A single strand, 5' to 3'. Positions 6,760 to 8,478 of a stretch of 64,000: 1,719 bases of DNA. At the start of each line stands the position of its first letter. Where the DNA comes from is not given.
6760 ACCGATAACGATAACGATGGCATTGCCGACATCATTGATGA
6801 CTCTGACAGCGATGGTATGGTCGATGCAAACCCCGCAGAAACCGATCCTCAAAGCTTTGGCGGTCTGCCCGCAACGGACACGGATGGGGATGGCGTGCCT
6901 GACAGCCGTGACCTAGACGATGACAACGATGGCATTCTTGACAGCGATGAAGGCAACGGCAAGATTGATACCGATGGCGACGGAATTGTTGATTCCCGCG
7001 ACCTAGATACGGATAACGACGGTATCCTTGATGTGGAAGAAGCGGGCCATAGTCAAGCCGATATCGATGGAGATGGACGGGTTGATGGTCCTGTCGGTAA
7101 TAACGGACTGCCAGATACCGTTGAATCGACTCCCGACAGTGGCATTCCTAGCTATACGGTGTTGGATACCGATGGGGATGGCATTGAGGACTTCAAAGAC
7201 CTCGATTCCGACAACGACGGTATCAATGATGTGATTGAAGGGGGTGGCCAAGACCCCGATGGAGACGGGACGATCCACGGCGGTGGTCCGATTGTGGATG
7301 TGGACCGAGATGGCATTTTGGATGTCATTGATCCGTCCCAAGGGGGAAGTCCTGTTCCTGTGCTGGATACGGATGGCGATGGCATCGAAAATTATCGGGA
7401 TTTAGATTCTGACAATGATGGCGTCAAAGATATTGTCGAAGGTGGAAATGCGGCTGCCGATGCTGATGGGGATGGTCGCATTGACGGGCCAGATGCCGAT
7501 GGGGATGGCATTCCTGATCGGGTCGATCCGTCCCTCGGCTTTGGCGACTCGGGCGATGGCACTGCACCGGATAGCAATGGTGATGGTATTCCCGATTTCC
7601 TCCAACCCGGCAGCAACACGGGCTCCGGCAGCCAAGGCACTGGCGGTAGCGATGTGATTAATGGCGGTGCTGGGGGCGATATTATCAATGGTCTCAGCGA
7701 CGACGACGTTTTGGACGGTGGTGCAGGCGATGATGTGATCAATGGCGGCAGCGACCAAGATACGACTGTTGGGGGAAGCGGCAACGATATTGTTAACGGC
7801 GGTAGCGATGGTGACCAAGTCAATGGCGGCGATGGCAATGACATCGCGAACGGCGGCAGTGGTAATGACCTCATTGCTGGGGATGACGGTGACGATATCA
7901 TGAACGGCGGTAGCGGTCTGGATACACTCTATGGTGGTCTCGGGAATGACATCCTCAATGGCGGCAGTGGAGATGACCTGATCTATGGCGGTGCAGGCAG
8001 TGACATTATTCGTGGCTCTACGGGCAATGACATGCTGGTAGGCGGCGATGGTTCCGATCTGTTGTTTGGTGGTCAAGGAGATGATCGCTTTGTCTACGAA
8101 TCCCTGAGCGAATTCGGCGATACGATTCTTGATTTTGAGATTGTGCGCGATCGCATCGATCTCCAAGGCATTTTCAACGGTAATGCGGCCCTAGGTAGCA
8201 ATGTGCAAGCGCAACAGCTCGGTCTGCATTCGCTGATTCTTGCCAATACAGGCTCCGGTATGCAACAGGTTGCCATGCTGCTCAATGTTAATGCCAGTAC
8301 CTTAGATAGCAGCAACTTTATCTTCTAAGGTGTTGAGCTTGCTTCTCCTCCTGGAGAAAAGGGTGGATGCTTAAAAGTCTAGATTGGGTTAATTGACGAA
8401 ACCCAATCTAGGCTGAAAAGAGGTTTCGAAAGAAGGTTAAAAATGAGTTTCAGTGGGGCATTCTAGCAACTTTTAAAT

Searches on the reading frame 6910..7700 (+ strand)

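Call 28: search_protein_families(library=pfam, proteins=[window:6910-7700:+], max_evalue=1)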
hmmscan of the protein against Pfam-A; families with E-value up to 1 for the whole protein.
window:6910-7700:+ (263 aa): 1 family
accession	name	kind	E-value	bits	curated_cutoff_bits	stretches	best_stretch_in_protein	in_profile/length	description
PF13202.12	EF-hand_5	-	0.22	11.5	25.9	1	182-192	7-17/25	EF hand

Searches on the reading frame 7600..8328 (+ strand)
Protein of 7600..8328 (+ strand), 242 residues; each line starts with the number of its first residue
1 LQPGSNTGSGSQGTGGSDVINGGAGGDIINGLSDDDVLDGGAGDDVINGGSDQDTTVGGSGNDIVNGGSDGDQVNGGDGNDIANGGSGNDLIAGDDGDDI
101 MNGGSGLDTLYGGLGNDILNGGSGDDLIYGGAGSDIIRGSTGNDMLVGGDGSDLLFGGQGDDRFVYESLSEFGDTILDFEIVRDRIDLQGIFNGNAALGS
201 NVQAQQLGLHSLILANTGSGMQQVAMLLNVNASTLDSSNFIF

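Call 28: search_protein_families(library=pfam, proteins=[window:7600-8328:+], max_evalue=1)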
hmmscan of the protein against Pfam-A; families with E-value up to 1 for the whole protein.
window:7600-8328:+ (242 aa): 1 family
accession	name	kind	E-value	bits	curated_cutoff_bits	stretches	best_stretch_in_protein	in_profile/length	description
PF00353.25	HemolysinCabind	-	4.6e-37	126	23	8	129-163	1-35/36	RTX calcium-binding nonapeptide repeat (4 copies)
